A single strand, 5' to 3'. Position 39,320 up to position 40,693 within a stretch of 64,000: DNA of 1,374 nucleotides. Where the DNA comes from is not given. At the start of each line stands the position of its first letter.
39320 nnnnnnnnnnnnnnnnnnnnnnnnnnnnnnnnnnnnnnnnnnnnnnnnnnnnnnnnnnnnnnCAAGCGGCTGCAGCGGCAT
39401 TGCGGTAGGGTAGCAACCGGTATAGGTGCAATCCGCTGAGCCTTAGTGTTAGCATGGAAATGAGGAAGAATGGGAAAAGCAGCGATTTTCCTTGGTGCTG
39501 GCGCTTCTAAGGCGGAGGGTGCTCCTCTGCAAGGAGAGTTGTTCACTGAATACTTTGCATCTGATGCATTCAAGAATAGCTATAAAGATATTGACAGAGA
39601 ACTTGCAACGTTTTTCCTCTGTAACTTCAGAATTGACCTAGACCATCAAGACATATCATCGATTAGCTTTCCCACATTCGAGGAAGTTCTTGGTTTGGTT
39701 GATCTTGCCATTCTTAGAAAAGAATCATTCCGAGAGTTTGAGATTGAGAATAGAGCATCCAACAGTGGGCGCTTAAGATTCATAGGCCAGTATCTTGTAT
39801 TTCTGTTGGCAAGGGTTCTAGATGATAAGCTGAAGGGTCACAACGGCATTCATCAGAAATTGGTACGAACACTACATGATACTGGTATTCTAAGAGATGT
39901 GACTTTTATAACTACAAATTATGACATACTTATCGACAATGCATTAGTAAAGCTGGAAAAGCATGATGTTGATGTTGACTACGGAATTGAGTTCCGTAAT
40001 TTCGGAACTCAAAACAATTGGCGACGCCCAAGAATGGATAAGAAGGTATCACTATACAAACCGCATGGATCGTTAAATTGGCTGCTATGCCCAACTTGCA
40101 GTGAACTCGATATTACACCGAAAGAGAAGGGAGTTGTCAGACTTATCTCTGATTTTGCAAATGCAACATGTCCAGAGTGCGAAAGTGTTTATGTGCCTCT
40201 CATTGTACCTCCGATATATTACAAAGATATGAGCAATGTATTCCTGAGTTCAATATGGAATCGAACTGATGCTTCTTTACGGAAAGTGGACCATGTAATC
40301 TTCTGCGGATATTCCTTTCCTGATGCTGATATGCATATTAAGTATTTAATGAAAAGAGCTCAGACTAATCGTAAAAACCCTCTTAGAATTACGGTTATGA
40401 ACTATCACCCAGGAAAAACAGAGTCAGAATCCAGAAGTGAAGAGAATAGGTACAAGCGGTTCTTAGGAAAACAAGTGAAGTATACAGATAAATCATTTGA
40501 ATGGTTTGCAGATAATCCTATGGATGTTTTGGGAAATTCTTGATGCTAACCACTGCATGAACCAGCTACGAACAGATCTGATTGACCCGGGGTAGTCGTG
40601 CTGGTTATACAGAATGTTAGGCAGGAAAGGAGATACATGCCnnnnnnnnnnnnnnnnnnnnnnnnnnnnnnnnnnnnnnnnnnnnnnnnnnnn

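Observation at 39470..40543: Single-gene cassette encoding a standalone 357-aa SIR2_2-like protein, a candidate minimal NAD+-depleting defence effector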

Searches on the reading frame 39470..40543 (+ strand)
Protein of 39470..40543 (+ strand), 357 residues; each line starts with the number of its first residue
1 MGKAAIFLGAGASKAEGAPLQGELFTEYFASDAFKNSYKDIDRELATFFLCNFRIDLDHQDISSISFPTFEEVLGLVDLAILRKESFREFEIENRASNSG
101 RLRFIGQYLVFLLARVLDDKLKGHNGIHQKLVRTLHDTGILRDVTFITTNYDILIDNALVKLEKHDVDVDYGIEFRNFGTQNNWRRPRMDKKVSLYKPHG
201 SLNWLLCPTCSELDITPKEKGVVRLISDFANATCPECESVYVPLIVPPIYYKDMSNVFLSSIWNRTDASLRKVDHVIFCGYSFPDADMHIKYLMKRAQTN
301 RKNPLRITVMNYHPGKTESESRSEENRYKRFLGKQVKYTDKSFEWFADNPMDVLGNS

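Call 3: search_protein_families(library=pfam, proteins=[window:39470-40540:+], max_evalue=1)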
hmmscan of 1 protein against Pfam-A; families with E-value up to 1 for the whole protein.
window:39470-40540:+ (357 aa): 3 families
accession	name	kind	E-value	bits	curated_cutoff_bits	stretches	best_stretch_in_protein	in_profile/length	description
PF13289.12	SIR2_2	-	5e-12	46.6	24.5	1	145-324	2-133/141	SIR2-like domain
PF16263.11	DUF4917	-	0.0011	18.9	28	1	145-301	111-270/311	Domain of unknown function (DUF4917)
PF25207.1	DUF7837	-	0.29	11.6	27.8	0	232-241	35-44/47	Domain of unknown function (DUF7837)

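Call 4: search_protein_families(library=padloc, proteins=[window:39470-40540:+], max_evalue=1)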
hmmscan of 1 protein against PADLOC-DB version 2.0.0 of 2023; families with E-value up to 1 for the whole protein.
window:39470-40540:+ (357 aa): 23 families
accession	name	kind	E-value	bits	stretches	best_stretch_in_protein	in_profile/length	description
PDLC04087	SIR2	-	9e-15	52.4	1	141-302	130-279/343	-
PDLC02408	Aga_SIR2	-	2.3e-10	38.1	2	139-206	144-205/343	Class II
PDLC02414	Aga_SIR2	-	8.3e-10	36.5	2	140-204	115-174/313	-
PDLC04093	SIR2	-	3e-09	34.3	1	5-326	26-319/395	-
PDLC04096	SIR2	-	5.1e-09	34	1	131-307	11-171/230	-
PDLC04082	SIR2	-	3.8e-08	30.6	1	142-205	127-203/345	-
PDLC04088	SIR2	-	6.8e-08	30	1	128-311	152-325/390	-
PDLC04094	SIR2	-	1.4e-06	25.8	1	111-294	117-279/399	-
PDLC04089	SIR2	-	1.9e-06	25.4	2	192-314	169-269/336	-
PDLC04078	SIR2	-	5.2e-06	24.3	1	190-303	11-109/171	-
PDLC04083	SIR2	-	6.6e-06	23.2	1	188-302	191-295/371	-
PDLC04084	SIR2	-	7.9e-06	23.4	1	6-205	45-253/414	-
PDLC04086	SIR2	-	1e-05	23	1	178-205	187-214/361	-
PDLC02186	SIR2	-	1.1e-05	22.7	1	114-316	136-338/412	-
PDLC04092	SIR2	-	1.5e-05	22.5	1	113-205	90-176/318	-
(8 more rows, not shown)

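Call 5: search_protein_families(library=ncbifam, proteins=[window:39470-40540:+], max_evalue=1)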
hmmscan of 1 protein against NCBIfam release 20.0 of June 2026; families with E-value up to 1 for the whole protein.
window:39470-40540:+ (357 aa): 4 families
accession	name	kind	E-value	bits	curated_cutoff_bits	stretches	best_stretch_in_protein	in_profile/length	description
NF042942.1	SIR2_antiphage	equivalog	8e-06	25.1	500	1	5-313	25-333/392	SIR2 family anti-phage-associated protein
NF001753.0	PRK00481.1-3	subfamily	0.044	12.7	243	1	196-280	114-192/252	NAD-dependent protein deacylase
NF047912.1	ECs_2282_CxxC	subfamily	0.16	11.9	37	1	205-240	3-36/60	ECs_2282 family putative zinc-binding protein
NF038384.1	zinc_YnfU_fam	subfamily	0.25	10.9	36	0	230-239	15-24/52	YnfU family zinc-binding protein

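Call 13: find_homologous_proteins(query=window:39470-40540:+, max_evalue=0.001)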
Query window:39470-40540:+ (357 aa): 1384 proteins with E <= 0.001 among 3124 candidates; the best 120 are listed.
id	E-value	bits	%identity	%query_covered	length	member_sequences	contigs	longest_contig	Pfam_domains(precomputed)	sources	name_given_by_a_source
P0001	1.5e-227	773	100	94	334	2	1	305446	PF13289.13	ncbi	-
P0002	6.0e-170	583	71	99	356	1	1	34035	PF13289.13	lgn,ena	-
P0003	3.7e-168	577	70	98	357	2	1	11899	PF13289.13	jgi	jgi:NAD-dependent SIR2 family protein deacetylase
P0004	5.7e-167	573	70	99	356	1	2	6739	PF13289.13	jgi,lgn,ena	-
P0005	7.2e-167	573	69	99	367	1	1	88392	PF13289.13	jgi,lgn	jgi:hypothetical protein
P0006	3.9e-166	571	70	99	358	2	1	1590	PF13289.13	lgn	-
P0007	1.6e-164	565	70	99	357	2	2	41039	PF13289.13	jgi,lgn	jgi:hypothetical protein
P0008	5.5e-164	564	67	99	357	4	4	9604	PF13289.13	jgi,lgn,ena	jgi:hypothetical protein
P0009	7.1e-164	563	70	99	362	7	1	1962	PF13289.13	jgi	jgi:hypothetical protein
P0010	1.6e-163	562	68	99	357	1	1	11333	PF13289.13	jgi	jgi:hypothetical protein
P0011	1.9e-163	562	69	99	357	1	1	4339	PF13289.13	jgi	jgi:NAD-dependent SIR2 family protein deacetylase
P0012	3.4e-163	561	70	98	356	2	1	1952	PF13289.13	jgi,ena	-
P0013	9.5e-163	559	69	98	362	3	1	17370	PF13289.13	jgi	jgi:hypothetical protein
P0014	1.0e-162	559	69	99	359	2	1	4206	PF13289.13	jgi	-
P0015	1.4e-162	559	67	99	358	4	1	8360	PF13289.13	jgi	jgi:NAD-dependent SIR2 family protein deacetylase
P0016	3.4e-162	558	68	98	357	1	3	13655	PF13289.13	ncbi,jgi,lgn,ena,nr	ncbi:MAG TPA: hypothetical protein VEO19_10100 [Terriglobia bacterium]|nr:hypothetical protein [Terr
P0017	3.6e-162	558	68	99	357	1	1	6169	PF13289.13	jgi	jgi:NAD-dependent SIR2 family protein deacetylase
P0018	4.9e-162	557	68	99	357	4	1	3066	PF13289.13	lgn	-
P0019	8.0e-162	556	67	99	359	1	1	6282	PF13289.13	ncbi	-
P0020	1.6e-161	555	69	99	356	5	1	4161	PF13289.13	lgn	-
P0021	7.0e-161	553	68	99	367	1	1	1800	PF13289.13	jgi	jgi:hypothetical protein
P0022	7.7e-161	553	67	99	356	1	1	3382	PF13289.13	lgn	-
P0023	1.0e-160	553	67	99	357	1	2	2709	PF13289.13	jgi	-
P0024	1.5e-160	552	67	99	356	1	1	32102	PF13289.13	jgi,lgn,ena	-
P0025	2.5e-160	551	68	98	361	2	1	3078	PF13289.13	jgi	-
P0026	7.1e-160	550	68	99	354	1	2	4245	PF13289.13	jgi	jgi:hypothetical protein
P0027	7.6e-160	550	66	99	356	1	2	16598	PF13289.13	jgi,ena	jgi:hypothetical protein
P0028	9.8e-160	550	68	99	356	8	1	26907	PF13289.13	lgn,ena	-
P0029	1.9e-159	549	67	99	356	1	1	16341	PF13289.13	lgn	-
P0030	1.9e-159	549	68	99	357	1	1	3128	PF13289.13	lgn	-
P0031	3.0e-159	548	68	99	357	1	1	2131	PF13289.13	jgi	jgi:SIR2-like domain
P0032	5.1e-159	547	68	99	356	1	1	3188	PF13289.13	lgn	-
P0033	8.6e-159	546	68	98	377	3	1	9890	PF13289.13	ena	-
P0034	1.1e-158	546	67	99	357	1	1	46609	PF13289.13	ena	-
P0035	2.0e-158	545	66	99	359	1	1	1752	PF13289.13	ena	-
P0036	4.9e-158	544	66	99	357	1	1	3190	PF13289.13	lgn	-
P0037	5.1e-158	544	66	100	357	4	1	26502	PF13289.13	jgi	jgi:SIR2-like domain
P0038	5.7e-158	544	67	98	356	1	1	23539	PF13289.13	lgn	-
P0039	6.2e-158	544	66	100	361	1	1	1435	PF13289.13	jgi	jgi:hypothetical protein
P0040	8.2e-158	543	66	99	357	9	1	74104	PF13289.13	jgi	jgi:NAD-dependent SIR2 family protein deacetylase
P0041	8.9e-158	543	67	99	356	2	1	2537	PF13289.13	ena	-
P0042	1.7e-157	542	65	99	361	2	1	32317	PF13289.13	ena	-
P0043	2.1e-157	542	65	99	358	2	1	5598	PF13289.13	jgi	-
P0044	2.8e-157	541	68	99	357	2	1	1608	PF13289.13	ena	-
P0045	3.0e-157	541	66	99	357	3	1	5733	PF13289.13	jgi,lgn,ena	-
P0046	5.2e-157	541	65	99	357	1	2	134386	PF13289.13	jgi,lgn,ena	jgi:hypothetical protein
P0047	6.1e-157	540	67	99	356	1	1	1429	PF13289.13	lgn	-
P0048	6.7e-157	540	66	99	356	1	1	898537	PF13289.13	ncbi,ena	-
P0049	1.0e-156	540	66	99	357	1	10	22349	PF13289.13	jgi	jgi:NAD-dependent SIR2 family protein deacetylase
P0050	1.2e-156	539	65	99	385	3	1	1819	PF13289.13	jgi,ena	-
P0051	1.6e-156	539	67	98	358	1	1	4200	PF13289.13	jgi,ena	-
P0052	3.1e-156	538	67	99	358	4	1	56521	PF13289.13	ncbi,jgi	-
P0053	4.3e-156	538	65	99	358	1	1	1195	PF13289.13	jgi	jgi:hypothetical protein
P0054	4.9e-156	537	66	99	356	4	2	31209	PF13289.13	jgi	jgi:hypothetical protein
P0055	1.6e-155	536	70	93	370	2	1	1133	PF13289.13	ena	-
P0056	2.6e-155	535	66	98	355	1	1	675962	PF13289.13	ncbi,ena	-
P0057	2.9e-155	535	66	99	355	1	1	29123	PF13289.13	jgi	jgi:SIR2-like domain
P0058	3.6e-155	535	66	99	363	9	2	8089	PF13289.13,PF16263.11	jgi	jgi:SIR2-like domain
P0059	4.8e-155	534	65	99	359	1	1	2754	PF13289.13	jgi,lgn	-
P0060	6.3e-155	534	65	99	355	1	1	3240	PF13289.13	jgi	jgi:hypothetical protein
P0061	1.4e-154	533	66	98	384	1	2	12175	PF13289.13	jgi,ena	jgi:hypothetical protein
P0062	1.6e-154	532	65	99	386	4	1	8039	PF13289.13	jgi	-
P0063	5.3e-154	531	65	99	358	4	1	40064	PF13289.13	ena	-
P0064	7.5e-154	530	65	99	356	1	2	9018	PF13289.13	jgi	jgi:hypothetical protein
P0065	9.1e-154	530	63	99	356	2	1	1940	PF13289.13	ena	-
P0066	1.2e-153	530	64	99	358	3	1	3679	PF13289.13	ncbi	-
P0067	1.8e-153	529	66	99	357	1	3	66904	PF13289.13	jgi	jgi:NAD-dependent SIR2 family protein deacetylase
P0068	1.8e-153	529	66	99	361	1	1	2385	PF13289.13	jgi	jgi:hypothetical protein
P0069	2.1e-153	529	65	99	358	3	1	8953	PF13289.13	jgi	jgi:NAD-dependent SIR2 family protein deacetylase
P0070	2.5e-153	528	64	99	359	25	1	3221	PF13289.13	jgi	jgi:SIR2-like protein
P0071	8.4e-153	527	65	99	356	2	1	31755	PF13289.13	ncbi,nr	ncbi:MAG TPA: SIR2 family protein [Polyangia bacterium]|nr:SIR2 family protein [Polyangia bacterium]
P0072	1.2e-152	526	64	99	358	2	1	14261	PF13289.13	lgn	-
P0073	1.2e-152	526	66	98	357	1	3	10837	PF13289.13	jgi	jgi:hypothetical protein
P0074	1.6e-152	526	64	98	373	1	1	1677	PF13289.13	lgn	-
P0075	1.7e-152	526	64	99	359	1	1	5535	PF13289.13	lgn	-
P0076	1.9e-152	526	65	100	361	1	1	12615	PF13289.13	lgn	-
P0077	2.4e-152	525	64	99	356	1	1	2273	PF13289.13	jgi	-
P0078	5.8e-152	524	64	99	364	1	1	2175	PF13289.13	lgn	-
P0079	7.8e-152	524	65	99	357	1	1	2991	PF13289.13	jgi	jgi:hypothetical protein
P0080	1.1e-151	523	65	99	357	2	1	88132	PF13289.13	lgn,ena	-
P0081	2.5e-151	522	64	99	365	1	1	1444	PF13289.13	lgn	-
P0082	3.4e-151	521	66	99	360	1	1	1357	PF13289.13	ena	-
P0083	4.2e-151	521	66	99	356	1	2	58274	PF13289.13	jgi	jgi:hypothetical protein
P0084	5.4e-151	521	64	99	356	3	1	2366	PF13289.13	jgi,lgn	jgi:hypothetical protein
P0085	1.0e-150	520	65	99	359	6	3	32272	PF13289.13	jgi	jgi:hypothetical protein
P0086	1.7e-150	519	63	99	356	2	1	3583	PF13289.13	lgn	-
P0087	1.8e-150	519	64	99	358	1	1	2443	PF13289.13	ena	-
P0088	2.5e-150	519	66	94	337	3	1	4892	PF13289.13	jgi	jgi:hypothetical protein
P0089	2.7e-150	519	63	99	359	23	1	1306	PF13289.13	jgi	jgi:hypothetical protein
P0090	3.2e-150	518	64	98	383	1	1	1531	PF13289.13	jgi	jgi:hypothetical protein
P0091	3.9e-150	518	63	99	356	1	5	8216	PF13289.13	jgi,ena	-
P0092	5.2e-150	518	66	98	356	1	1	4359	PF13289.13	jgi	jgi:hypothetical protein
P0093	6.9e-150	517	63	99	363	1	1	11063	PF13289.13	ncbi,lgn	-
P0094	9.1e-150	517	64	99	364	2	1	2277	PF13289.13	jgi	jgi:hypothetical protein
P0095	1.1e-149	516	65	99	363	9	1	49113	PF13289.13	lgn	-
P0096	1.2e-149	516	63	99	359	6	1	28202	PF13289.13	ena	-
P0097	1.3e-149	516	64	99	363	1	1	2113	PF13289.13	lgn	-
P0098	1.5e-149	516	66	99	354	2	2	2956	PF13289.13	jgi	jgi:hypothetical protein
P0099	1.9e-149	516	65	99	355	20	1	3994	PF13289.13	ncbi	-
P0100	1.9e-149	516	64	99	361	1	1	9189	PF13289.13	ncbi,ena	-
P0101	3.3e-149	515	64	99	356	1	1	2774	PF13289.13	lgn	-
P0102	8.4e-149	514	63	99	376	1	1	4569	PF13289.13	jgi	jgi:hypothetical protein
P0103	9.6e-149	513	64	99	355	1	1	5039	PF13289.13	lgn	-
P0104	1.5e-148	513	63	99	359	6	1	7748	PF13289.13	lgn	-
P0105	1.7e-148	513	64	99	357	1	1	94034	PF13289.13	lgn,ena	-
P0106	2.0e-148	512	65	99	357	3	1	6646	PF13289.13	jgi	jgi:hypothetical protein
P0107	4.3e-148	511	62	99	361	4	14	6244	PF13289.13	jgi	jgi:NAD-dependent SIR2 family protein deacetylase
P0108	4.5e-148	511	63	99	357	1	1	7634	PF13289.13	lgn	-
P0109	8.9e-148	510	63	99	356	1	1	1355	PF13289.13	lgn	-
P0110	1.1e-147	510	62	99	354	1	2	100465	PF13289.13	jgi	jgi:SIR2-like domain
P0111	1.9e-147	509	61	99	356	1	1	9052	PF13289.13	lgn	-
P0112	2.0e-147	509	61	99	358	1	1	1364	PF13289.13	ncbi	-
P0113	2.4e-147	509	62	99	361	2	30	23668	PF13289.13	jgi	jgi:hypothetical protein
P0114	4.9e-147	508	63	99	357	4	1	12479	PF13289.13,PF16263.11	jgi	-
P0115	5.2e-147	508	63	99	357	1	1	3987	PF13289.13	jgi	jgi:hypothetical protein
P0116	7.2e-147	507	65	98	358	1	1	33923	PF13289.13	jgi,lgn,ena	-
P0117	8.5e-147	507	62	99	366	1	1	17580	PF13289.13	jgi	jgi:hypothetical protein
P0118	8.6e-147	507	61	98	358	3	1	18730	PF13289.13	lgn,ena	-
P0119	1.2e-146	506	62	97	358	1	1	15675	PF13289.13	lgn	-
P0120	1.5e-146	506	63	98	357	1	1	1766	PF13289.13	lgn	-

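Call 14: find_related_loci(query=window:39470-40540:+, collection=genome_contigs, flank=10000)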
Query window:39470-40540:+ (357 aa) in genome_contigs; peptide patterns used: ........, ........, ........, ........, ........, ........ (x = any residue, [..] = any of these).
88 stretches matched a pattern; 2 encode a relative of the query (tblastn E <= 1e-3); 2 distinct loci.
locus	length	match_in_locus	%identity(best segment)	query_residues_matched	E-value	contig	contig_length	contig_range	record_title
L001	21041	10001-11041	50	3-350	5e-108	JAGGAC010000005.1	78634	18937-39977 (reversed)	MAG: Bacillota bacterium isolate CTSoil_080 scaffold_113, whole genome shotgun sequence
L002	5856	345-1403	43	1-354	8e-79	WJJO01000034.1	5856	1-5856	MAG: candidate division WOR-3 bacterium isolate RBin_337 k141_406605, whole genome shotgun sequence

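Call 15: find_encoding_contigs(protein=P0001, flank=10000, max_places=3)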
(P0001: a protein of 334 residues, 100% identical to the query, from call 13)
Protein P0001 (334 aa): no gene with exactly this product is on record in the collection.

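Call 16: find_encoding_contigs(protein=P0048, flank=10000, max_places=3)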
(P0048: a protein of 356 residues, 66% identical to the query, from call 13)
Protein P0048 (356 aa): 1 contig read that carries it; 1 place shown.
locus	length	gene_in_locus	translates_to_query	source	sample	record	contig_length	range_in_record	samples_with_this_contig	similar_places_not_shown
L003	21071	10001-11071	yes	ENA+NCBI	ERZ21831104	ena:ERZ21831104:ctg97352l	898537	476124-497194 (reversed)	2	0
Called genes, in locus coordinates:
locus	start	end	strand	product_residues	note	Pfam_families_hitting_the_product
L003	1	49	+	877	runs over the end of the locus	-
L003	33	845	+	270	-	PF01507:PAPS_reduct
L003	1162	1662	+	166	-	-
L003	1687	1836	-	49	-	-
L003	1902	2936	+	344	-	PF14072:DndB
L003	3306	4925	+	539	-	PF04851:ResIII, PF00270:DEAD, PF18766:SWI2_SNF2 (faint), PF00271:Helicase_C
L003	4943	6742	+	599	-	PF13589:HATPase_c_3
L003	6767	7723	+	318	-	-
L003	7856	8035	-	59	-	-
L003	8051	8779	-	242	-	PF06067:DUF932 (weak)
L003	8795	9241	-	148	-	-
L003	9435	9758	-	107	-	-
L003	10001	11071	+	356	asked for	PF13289:SIR2_2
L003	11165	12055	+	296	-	PF08867:FRG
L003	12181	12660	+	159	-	-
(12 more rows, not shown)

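Call 17: find_encoding_contigs(protein=P0056, flank=10000, max_places=3)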
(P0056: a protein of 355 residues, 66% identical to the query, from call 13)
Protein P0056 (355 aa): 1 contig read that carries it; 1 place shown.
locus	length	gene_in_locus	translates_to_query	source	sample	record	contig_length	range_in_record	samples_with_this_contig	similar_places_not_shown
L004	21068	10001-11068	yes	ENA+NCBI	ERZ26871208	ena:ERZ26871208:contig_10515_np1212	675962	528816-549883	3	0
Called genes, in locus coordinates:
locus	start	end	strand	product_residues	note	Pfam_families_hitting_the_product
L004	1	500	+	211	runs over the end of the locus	-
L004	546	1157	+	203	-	-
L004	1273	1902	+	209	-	PF01670:Glyco_hydro_12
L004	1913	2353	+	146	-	-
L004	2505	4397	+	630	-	PF13570:Beta-prop_ACSF4 (faint), PF13360:PQQ_2 (faint)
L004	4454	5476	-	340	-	PF03781:FGE-sulfatase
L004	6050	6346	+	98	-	-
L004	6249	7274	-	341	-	PF00589:Phage_integrase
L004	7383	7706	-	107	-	-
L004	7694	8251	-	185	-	-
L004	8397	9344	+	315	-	PF26305:CD_NTase_C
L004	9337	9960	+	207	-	PF18153:Cap15_CD_rec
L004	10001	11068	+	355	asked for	PF13289:SIR2_2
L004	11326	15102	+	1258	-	PF01048:PNP_UDP_1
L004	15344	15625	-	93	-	-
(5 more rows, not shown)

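Call 19: find_related_loci(query=A1, collection=metagenome_contigs, flank=10000)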
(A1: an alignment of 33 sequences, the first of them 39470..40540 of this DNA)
Query A1 (357 aa) in metagenome_contigs; peptide patterns used: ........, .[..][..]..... (x = any residue, [..] = any of these).
600 stretches matched a pattern (row limit reached: there are more); 417 encode a relative of the query (tblastn E <= 1e-3); the best 80 are kept; 80 distinct loci.
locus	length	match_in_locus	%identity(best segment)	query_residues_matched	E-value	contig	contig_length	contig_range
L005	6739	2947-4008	70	1-354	6e-173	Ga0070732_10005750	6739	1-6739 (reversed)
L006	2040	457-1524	68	1-354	0e+0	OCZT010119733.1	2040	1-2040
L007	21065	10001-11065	70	1-354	5e-170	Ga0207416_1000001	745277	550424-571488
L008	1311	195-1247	70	5-354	0e+0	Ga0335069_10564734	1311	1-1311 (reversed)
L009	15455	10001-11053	66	5-354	1e-167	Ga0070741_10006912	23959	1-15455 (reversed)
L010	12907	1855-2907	68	5-354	3e-167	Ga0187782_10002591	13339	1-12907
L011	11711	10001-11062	68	1-354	4e-167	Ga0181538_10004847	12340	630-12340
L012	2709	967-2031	67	1-354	2e-176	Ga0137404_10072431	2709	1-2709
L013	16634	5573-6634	67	1-354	2e-166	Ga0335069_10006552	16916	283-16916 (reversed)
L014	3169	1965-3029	67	1-354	3e-174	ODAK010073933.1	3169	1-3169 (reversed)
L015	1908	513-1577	66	1-354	1e-179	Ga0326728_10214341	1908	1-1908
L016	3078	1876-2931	68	4-354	4e-174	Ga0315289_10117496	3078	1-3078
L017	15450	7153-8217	66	1-354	9e-165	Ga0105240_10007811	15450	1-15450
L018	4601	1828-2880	68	5-354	3e-168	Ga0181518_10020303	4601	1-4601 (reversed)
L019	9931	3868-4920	68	5-354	4e-164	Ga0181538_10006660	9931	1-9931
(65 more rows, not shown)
